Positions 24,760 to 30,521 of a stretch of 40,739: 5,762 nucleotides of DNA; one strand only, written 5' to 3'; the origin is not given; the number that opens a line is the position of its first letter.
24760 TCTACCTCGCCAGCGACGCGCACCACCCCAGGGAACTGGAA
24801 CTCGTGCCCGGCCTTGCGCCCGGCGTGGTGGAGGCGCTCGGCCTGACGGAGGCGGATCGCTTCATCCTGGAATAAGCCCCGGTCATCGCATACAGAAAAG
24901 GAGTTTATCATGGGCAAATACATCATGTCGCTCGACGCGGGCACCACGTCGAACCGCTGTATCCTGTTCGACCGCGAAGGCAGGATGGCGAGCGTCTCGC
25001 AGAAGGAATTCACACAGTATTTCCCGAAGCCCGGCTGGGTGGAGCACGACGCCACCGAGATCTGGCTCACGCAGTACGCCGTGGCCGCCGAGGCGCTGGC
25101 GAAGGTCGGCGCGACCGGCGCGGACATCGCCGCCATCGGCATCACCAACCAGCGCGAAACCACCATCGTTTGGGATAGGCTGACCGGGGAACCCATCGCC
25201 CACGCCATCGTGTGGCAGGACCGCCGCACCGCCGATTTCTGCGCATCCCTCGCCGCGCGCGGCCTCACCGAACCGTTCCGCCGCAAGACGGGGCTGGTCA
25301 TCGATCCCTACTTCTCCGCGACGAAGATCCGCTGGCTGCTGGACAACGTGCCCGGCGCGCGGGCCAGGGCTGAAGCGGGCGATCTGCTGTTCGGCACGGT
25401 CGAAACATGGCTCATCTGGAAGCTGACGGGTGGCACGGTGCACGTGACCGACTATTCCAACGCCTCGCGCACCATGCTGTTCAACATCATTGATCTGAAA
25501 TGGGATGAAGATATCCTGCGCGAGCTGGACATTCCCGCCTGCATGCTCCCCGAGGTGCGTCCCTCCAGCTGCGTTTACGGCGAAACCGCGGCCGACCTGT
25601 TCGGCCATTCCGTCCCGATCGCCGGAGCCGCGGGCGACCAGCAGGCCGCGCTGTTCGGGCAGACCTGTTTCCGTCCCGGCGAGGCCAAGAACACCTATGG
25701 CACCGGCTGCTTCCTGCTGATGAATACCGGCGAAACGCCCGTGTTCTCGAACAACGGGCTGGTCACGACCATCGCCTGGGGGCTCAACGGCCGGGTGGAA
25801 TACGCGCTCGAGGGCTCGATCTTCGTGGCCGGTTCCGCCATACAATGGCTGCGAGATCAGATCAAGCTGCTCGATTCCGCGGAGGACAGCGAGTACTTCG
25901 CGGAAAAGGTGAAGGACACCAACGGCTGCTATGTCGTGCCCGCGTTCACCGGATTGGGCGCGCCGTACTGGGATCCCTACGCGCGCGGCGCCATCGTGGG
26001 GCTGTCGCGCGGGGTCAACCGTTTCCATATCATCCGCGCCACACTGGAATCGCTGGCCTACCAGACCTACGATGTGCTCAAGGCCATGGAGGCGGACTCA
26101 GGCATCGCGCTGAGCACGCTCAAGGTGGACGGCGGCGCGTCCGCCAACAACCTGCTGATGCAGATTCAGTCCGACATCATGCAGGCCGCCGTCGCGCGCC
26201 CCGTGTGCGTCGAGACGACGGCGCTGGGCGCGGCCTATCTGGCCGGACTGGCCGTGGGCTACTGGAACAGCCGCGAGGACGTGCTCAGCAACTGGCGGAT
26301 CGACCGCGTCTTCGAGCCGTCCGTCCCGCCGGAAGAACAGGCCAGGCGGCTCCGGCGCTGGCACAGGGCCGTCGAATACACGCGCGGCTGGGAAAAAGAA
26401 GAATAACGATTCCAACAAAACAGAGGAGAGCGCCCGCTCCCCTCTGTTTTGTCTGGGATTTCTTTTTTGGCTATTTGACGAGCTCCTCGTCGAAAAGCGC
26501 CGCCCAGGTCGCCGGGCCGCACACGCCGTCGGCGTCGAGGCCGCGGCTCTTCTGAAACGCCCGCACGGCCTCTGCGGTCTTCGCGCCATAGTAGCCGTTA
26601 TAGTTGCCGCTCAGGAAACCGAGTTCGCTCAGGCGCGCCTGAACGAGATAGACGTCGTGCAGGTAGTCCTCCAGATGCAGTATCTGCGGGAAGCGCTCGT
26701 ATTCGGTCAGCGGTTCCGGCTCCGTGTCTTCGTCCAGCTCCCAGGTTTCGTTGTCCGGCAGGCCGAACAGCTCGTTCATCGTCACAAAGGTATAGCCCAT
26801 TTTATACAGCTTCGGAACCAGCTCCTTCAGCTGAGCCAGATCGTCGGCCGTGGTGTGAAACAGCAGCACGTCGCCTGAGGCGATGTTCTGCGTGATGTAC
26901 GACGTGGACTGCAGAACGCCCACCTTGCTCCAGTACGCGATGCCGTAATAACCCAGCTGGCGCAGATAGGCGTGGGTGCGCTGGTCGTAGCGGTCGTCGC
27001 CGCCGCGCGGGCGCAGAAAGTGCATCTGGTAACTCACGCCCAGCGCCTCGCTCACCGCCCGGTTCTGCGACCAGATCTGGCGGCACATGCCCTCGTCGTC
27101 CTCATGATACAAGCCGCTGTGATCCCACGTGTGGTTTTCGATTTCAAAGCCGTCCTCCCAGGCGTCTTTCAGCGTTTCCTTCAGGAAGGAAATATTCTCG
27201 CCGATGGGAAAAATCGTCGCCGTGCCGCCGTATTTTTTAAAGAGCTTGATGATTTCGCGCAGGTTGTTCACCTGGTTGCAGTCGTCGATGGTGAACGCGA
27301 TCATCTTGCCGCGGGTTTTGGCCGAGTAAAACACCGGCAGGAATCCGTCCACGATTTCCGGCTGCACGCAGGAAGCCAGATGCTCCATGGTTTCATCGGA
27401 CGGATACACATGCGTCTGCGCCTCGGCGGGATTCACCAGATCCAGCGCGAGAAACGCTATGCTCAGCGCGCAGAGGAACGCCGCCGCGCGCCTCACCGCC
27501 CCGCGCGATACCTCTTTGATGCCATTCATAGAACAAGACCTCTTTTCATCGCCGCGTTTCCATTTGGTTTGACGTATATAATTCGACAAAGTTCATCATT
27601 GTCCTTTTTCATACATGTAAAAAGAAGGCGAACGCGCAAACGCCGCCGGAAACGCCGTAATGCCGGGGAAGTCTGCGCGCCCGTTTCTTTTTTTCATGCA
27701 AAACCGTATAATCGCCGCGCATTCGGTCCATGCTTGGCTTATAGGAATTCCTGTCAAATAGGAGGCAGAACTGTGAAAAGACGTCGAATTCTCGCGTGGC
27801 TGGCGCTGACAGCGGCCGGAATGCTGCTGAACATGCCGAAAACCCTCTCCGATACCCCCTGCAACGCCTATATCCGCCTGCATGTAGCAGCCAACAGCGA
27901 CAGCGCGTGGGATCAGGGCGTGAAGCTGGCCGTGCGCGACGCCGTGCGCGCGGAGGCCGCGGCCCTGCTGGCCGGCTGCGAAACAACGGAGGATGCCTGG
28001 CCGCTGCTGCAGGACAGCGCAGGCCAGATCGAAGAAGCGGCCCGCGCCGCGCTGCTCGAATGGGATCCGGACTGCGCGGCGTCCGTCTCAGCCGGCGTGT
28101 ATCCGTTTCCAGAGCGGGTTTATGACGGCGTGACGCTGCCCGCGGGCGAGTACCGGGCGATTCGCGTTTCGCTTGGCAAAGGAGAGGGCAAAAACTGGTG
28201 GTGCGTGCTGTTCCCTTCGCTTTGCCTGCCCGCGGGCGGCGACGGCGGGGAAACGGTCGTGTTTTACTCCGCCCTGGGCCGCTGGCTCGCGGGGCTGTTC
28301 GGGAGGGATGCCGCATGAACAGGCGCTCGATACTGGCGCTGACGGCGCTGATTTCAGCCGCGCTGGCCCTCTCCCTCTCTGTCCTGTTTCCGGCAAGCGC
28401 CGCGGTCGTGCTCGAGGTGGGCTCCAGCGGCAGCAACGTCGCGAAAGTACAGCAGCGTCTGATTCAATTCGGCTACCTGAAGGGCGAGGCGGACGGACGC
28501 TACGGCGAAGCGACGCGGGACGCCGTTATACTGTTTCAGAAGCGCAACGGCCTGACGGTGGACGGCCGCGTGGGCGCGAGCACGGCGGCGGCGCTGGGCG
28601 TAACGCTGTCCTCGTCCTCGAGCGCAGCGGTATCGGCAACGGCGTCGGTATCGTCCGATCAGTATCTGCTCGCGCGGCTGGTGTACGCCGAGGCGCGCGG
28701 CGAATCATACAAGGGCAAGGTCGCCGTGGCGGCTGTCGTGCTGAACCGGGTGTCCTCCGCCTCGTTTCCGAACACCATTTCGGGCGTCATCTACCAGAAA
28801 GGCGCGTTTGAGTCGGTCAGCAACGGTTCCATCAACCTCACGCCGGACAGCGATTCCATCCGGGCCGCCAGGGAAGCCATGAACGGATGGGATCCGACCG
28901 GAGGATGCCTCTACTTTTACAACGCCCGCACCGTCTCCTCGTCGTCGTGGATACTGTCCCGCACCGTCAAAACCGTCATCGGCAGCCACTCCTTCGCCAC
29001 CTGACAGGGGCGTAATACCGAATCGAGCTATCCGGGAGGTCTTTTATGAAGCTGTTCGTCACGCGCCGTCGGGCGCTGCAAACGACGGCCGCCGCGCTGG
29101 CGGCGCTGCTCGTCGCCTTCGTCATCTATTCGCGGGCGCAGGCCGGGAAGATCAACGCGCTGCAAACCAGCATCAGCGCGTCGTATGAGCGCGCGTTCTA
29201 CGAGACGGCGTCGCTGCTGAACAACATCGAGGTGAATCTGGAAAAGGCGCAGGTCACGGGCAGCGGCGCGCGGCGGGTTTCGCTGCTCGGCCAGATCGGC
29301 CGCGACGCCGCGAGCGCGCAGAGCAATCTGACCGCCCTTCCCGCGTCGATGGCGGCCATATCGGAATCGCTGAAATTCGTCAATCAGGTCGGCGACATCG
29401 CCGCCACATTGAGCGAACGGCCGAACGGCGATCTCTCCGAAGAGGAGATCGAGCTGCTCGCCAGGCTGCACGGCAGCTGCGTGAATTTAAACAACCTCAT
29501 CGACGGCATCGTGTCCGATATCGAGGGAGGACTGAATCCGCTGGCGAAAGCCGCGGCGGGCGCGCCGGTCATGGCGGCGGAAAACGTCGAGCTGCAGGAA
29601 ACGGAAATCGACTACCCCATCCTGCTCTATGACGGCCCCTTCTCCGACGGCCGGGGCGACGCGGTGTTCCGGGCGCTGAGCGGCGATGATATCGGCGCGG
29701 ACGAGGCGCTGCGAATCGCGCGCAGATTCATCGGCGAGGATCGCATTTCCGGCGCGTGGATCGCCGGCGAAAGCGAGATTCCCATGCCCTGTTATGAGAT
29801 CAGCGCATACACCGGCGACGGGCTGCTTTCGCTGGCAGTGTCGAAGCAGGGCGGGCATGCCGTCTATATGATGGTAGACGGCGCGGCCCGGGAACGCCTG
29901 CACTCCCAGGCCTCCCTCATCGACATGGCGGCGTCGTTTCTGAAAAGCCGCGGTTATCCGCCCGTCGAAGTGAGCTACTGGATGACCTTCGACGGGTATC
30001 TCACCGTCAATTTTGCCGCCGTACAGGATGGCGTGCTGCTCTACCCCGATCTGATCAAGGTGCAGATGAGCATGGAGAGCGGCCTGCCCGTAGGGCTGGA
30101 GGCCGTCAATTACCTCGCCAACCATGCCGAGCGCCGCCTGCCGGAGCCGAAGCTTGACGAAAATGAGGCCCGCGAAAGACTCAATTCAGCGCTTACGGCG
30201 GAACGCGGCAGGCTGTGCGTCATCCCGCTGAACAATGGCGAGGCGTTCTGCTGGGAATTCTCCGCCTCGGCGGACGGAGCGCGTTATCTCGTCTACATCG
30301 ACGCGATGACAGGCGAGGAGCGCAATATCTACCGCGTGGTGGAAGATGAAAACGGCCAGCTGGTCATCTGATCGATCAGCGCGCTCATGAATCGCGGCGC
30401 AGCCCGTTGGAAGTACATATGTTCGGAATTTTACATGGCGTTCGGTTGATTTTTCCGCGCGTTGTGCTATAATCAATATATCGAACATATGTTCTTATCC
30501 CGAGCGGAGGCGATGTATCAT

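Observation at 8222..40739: No 5' half of sigG and no mobile-element cargo in the 32 kb to the right of the recombinase, so simple excision looks unlikely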

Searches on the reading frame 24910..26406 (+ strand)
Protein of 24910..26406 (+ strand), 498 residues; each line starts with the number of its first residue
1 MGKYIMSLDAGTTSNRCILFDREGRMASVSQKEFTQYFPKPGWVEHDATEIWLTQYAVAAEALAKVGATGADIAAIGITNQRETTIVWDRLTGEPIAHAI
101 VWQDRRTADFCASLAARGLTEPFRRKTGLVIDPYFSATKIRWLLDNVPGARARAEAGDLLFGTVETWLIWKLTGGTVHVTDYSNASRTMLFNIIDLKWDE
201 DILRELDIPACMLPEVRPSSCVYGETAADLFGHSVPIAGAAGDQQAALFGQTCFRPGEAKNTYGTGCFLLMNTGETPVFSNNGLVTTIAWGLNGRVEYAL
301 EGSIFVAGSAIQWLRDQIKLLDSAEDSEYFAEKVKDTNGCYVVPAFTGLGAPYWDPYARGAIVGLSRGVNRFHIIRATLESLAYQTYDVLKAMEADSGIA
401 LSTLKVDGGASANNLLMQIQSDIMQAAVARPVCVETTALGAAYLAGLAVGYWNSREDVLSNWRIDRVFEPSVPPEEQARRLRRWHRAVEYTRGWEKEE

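Call 22: search_protein_families(library=pfam, max_evalue=0.00001, proteins=[window:24910-26406:+])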
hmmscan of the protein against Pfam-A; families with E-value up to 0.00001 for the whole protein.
window:24910-26406:+ (498 aa): 2 families
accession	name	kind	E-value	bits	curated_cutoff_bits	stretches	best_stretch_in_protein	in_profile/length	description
PF00370.27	FGGY_N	-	1.2e-78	264.6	28.8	1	4-250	1-245/245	FGGY family of carbohydrate kinases, N-terminal domain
PF02782.22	FGGY_C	-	1.8e-46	158.9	27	1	260-448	2-197/198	FGGY family of carbohydrate kinases, C-terminal domain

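Call 107: search_protein_families(library=ncbifam, max_evalue=0.00001, proteins=[window:24910-26406:+])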
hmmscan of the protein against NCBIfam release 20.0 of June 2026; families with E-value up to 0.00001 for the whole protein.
window:24910-26406:+ (498 aa): 12 families
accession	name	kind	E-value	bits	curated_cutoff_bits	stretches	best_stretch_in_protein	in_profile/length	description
NF000756.0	PRK00047.1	subfamily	1.6e-248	825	498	1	2-497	4-500/502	glycerol kinase GlpK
TIGR01311.1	glycerol_kin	equivalog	7.3e-222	737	590.35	1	3-494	1-496/496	glycerol kinase GlpK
TIGR01312.1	XylB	equivalog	1.9e-61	208.1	380.25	1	8-465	3-454/481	xylulokinase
TIGR01314.1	gntK_FGGY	equivalog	1.5e-41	142.5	648.55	1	4-458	1-459/505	gluconokinase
NF008187.0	PRK10939.1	equivalog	1.1e-34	120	528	1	2-485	3-497/521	autoinducer-2 kinase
NF011601.0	PRK15027.1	equivalog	6.4e-27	94.1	912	1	6-471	3-458/484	xylulokinase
TIGR02628.1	fuculo_kin_coli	equivalog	9.7e-25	87.4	470.9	1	5-458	3-451/465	L-fuculokinase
TIGR01315.1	5C_CHO_kinase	subfamily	1.5e-23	83.3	408.7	2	312-461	356-504/541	FGGY family pentulose kinase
TIGR02627.1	rhamnulo_kin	equivalog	2.2e-18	66.1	527.95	1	7-284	2-271/454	rhamnulokinase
NF007925.0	PRK10640.1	equivalog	4e-17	61.8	639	1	4-288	5-281/489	rhamnulokinase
NF003154.0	PRK04123.1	equivalog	1.5e-12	47.1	428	1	340-459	383-502/554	ribulokinase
TIGR01234.1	L-ribulokinase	equivalog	2.6e-10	39.7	583.25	1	326-455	362-491/536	ribulokinase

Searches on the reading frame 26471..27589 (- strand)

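Call 22: search_protein_families(library=pfam, max_evalue=0.00001, proteins=[window:26471-27589:-])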
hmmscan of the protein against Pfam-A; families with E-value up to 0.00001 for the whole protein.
window:26471-27589:- (372 aa): 2 families
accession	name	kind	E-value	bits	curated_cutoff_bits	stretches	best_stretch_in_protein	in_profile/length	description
PF01522.26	Polysacc_deac_1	-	3.2e-22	79.2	23.1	1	91-215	3-122/124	Polysaccharide deacetylase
PF01471.23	PG_binding_1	-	3e-20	72.6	23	1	312-365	4-57/57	Putative peptidoglycan binding domain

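Call 61: search_protein_families(library=ncbifam, max_evalue=0.00001, proteins=[window:26471-27589:-])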
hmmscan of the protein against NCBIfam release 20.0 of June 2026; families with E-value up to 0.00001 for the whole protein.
window:26471-27589:- (372 aa): 9 families
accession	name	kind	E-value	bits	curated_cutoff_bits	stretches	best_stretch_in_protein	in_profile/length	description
TIGR02764.1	spore_ybaN_pdaB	equivalog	1.3e-22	80.6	237.4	1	91-274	2-190/191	polysaccharide deacetylase family sporulation protein PdaB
TIGR02884.1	spore_pdaA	equivalog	2.3e-17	63.4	298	1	86-274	28-223/224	delta-lactam-biosynthetic de-N-acetylase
NF045820.1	PgAcgDacpgdA_Strep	equivalog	5.3e-15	55.2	800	1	88-276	261-449/463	peptidoglycan-N-acetylglucosamine deacetylase PgdA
NF045821.1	PgAcgDacpgdA1_Bac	equivalog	5.6e-13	48.4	400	1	96-276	89-276/282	peptidoglycan-N-acetylglucosamine deacetylase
TIGR02869.1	spore_SleB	equivalog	1.7e-12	47.7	236.5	1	311-365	14-68/201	spore cortex-lytic enzyme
TIGR02873.1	spore_ylxY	hypoth_equivalog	1.9e-10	40.5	391.5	1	88-275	78-267/268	probable sporulation protein, polysaccharide deacetylase family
NF052335.1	PdgHdaseHSB129560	equivalog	2.6e-09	36.8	500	1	308-366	204-262/330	peptidoglycan hydrolase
NF052336.1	PdgHdaseHSB100310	equivalog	3.7e-09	36.4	500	1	311-366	192-247/316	peptidoglycan hydrolase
TIGR04243.1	nodulat_NodB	equivalog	7.6e-09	35.3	240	1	96-246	3-156/197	chitooligosaccharide deacetylase NodB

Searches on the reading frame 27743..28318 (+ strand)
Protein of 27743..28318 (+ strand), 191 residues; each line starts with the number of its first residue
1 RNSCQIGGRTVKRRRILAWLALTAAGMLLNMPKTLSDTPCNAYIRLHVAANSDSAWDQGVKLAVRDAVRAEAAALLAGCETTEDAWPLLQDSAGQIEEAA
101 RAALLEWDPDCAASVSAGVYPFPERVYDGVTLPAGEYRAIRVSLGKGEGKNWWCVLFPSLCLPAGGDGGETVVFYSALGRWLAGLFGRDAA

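Call 107: search_protein_families(library=ncbifam, max_evalue=0.00001, proteins=[window:27743-28318:+])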
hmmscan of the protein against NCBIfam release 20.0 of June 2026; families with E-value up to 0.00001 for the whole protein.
window:27743-28318:+ (191 aa): 1 family
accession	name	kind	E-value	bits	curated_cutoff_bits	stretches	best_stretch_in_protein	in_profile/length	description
TIGR02837.1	spore_II_R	equivalog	3.5e-37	127.6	151.9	1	41-162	37-158/168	stage II sporulation protein R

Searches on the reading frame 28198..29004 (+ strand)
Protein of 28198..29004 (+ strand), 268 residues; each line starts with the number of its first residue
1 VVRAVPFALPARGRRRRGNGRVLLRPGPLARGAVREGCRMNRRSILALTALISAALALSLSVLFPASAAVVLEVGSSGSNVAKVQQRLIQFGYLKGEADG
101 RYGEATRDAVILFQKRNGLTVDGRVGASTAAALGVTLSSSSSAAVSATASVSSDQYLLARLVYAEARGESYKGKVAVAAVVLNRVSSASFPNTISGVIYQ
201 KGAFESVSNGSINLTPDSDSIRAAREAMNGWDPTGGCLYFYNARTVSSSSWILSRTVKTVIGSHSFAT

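Call 22: search_protein_families(library=pfam, max_evalue=0.00001, proteins=[window:28198-29004:+])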
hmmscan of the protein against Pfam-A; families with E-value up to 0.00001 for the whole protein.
window:28198-29004:+ (268 aa): 2 families
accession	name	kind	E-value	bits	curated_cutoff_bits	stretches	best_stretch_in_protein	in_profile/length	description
PF07486.17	Hydrolase_2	-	4.3e-34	117.6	27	1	168-267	1-100/100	Cell Wall Hydrolase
PF01471.23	PG_binding_1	-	1.6e-20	73.5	23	1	77-133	1-57/57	Putative peptidoglycan binding domain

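Call 107: search_protein_families(library=ncbifam, max_evalue=0.00001, proteins=[window:28198-29004:+])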
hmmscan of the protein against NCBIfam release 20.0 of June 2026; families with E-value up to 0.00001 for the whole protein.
window:28198-29004:+ (268 aa): 5 families
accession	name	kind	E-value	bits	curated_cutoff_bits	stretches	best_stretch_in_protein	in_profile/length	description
TIGR02869.1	spore_SleB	equivalog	1.7e-75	253.3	236.5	1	67-267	2-200/201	spore cortex-lytic enzyme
TIGR03979.1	His_Ser_Rich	equivalog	1.1e-10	41.7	121.65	1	79-136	132-189/190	His-Xaa-Ser repeat protein HxsA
NF052335.1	PdgHdaseHSB129560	equivalog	2.7e-09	36.8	500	1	71-152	199-280/330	peptidoglycan hydrolase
NF052336.1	PdgHdaseHSB100310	equivalog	2.7e-08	33.5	500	1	74-150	187-263/316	peptidoglycan hydrolase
NF052377.1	lmo1851_S41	exception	9.2e-06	24.6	725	0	70-133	382-445/468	lmo1851 family serine protease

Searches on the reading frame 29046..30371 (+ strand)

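Call 22: search_protein_families(library=pfam, max_evalue=0.00001, proteins=[window:29046-30371:+])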
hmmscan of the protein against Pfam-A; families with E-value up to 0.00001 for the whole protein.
window:29046-30371:+ (441 aa): 3 families
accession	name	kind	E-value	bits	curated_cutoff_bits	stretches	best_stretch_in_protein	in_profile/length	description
PF14620.12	YPEB_PepSY1-2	-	4.7e-34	118.6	31.7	1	184-366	9-195/195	YpeB sporulation, PepSY1 and PepSY2 domains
PF20769.2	YPEB_N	-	8e-23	81.3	27.3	1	37-160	3-128/136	YpeB N-terminal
PF03413.25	PepSY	-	2e-08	34.8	24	0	369-428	1-59/60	Peptidase propeptide and YPEB domain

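Call 107: search_protein_families(library=ncbifam, max_evalue=0.00001, proteins=[window:29046-30371:+])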
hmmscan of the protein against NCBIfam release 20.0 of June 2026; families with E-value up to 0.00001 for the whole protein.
window:29046-30371:+ (441 aa): 1 family
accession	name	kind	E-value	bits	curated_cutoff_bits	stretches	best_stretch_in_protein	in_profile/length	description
TIGR02889.1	spore_YpeB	equivalog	1e-73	248.8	303.55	1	15-431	5-435/435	germination protein YpeB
